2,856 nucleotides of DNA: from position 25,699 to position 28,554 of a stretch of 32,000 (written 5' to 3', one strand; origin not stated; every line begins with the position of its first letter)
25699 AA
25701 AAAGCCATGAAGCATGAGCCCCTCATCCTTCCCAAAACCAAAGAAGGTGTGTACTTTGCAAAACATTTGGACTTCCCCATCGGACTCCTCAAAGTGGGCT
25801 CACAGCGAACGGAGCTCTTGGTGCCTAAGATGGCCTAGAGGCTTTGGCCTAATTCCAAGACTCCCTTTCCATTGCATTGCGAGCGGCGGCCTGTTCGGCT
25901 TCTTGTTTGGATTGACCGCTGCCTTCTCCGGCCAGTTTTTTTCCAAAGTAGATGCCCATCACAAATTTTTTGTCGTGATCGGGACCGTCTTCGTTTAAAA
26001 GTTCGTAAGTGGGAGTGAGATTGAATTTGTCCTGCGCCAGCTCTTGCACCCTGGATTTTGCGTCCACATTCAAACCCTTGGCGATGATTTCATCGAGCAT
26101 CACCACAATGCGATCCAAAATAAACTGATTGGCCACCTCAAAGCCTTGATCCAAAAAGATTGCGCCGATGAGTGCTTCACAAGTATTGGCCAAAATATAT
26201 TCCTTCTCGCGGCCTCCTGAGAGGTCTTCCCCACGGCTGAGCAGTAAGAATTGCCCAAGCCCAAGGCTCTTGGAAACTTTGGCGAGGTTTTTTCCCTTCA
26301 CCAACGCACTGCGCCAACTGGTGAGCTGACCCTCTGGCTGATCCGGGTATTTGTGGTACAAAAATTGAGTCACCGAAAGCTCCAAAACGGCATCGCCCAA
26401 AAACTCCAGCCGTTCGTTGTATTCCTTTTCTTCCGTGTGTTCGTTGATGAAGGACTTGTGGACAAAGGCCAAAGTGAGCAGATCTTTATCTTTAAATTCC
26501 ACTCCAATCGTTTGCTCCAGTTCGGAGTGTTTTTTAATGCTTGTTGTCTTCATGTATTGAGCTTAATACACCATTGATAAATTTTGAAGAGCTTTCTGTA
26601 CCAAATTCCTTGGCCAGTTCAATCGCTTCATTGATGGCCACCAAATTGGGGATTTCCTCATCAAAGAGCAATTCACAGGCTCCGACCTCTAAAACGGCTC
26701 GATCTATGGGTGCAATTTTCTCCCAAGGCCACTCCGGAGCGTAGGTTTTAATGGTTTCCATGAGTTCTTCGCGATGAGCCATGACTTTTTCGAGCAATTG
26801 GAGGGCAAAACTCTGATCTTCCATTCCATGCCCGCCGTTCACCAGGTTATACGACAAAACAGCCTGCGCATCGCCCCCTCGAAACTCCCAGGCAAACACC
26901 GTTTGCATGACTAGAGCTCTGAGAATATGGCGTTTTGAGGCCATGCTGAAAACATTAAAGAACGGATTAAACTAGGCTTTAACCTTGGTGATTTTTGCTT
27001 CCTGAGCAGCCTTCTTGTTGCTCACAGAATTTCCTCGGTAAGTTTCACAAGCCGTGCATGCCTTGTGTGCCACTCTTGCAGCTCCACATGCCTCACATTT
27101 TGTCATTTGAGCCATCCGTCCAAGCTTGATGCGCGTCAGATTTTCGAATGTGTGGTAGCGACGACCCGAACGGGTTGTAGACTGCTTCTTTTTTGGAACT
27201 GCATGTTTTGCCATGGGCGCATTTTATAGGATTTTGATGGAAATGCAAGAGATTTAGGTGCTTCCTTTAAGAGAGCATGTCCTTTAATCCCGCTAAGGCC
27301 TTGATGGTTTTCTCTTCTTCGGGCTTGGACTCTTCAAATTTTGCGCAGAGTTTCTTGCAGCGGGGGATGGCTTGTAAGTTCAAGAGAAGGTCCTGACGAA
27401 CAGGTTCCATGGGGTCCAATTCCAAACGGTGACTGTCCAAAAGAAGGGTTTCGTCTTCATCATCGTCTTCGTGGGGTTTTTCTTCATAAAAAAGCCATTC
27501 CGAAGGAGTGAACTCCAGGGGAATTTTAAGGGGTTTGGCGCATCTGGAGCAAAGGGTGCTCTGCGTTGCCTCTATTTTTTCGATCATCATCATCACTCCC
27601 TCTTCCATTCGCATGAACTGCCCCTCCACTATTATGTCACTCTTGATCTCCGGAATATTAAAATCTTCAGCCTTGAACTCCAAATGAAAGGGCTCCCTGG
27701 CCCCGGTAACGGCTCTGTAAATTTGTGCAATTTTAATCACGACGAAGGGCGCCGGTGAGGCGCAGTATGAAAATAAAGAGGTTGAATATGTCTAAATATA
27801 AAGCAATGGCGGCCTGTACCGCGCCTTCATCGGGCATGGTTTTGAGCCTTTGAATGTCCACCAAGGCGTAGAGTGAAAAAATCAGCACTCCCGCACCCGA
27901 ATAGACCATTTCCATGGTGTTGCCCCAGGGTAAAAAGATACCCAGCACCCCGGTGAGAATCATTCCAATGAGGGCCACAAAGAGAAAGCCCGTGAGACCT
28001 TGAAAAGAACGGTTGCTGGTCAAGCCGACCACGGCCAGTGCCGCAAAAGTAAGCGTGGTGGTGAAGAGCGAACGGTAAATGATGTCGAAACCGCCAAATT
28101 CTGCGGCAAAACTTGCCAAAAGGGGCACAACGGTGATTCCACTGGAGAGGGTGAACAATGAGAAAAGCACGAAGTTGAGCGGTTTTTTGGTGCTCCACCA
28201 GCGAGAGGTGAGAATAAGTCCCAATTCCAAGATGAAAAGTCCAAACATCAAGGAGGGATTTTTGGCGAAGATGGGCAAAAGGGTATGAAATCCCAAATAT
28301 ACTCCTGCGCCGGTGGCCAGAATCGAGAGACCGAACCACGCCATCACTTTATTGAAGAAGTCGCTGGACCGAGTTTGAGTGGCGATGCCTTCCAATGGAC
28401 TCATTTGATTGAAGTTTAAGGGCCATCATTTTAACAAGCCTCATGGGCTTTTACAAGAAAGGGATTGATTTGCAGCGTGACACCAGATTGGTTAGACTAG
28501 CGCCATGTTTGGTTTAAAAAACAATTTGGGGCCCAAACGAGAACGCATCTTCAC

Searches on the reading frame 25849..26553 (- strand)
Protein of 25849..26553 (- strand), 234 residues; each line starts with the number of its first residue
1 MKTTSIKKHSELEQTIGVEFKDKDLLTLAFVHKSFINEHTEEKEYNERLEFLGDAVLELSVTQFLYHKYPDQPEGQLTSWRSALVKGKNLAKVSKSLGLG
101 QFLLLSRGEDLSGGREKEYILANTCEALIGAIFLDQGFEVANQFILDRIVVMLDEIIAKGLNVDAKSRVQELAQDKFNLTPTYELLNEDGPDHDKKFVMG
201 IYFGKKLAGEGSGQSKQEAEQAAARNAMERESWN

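Call 25: search_protein_families(library=pfam, proteins=[window:25849-26553:-], max_evalue=0.001)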
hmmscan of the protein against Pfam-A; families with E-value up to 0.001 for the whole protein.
window:25849-26553:- (234 aa): 4 families
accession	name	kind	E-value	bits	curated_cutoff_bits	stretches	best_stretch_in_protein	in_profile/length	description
PF14622.11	Ribonucleas_3_3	-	4.3e-41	140.5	35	1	22-150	1-125/128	Ribonuclease-III-like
PF00636.31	Ribonuclease_3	-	1.1e-27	97.1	27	1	47-137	1-102/102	Ribonuclease III domain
PF00035.32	dsrm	-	4.2e-16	59.7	23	1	165-229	1-64/66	Double-stranded RNA binding motif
PF22935.1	RM44_endonuclase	-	4.4e-10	40.2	27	1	16-132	13-139/139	Large ribosomal subunit protein mL44, endonuclease domain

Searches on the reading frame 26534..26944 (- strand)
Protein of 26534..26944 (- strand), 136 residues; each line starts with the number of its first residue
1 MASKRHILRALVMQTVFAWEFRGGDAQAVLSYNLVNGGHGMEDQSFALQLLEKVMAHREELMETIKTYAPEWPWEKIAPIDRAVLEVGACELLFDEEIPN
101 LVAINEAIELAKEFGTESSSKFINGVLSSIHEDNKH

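Call 70: search_protein_families(library=pfam, proteins=[window:26534-26944:-], max_evalue=0.01)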
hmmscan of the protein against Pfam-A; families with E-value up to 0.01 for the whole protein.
window:26534-26944:- (136 aa): 1 family
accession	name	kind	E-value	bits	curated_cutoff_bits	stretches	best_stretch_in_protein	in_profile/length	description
PF01029.23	NusB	-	1.3e-30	106.9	23.1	1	8-131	3-132/133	NusB family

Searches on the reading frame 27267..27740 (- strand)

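Call 25: search_protein_families(library=pfam, proteins=[window:27267-27740:-], max_evalue=0.001)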
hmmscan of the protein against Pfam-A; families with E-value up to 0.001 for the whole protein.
window:27267-27740:- (157 aa): 1 family
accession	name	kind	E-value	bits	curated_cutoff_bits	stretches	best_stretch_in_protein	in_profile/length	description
PF02620.22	YceD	-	9e-10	39.1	33.2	1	55-152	4-115/119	Large ribosomal RNA subunit accumulation protein YceD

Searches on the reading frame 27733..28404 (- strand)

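Call 25: search_protein_families(library=pfam, proteins=[window:27733-28404:-], max_evalue=0.001)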
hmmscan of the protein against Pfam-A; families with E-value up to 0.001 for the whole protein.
window:27733-28404:- (223 aa): 1 family
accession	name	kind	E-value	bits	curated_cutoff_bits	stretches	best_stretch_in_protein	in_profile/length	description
PF01027.25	Bax1-I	-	8.2e-42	143.8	34.1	1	15-216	2-206/207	Inhibitor of apoptosis-promoting Bax1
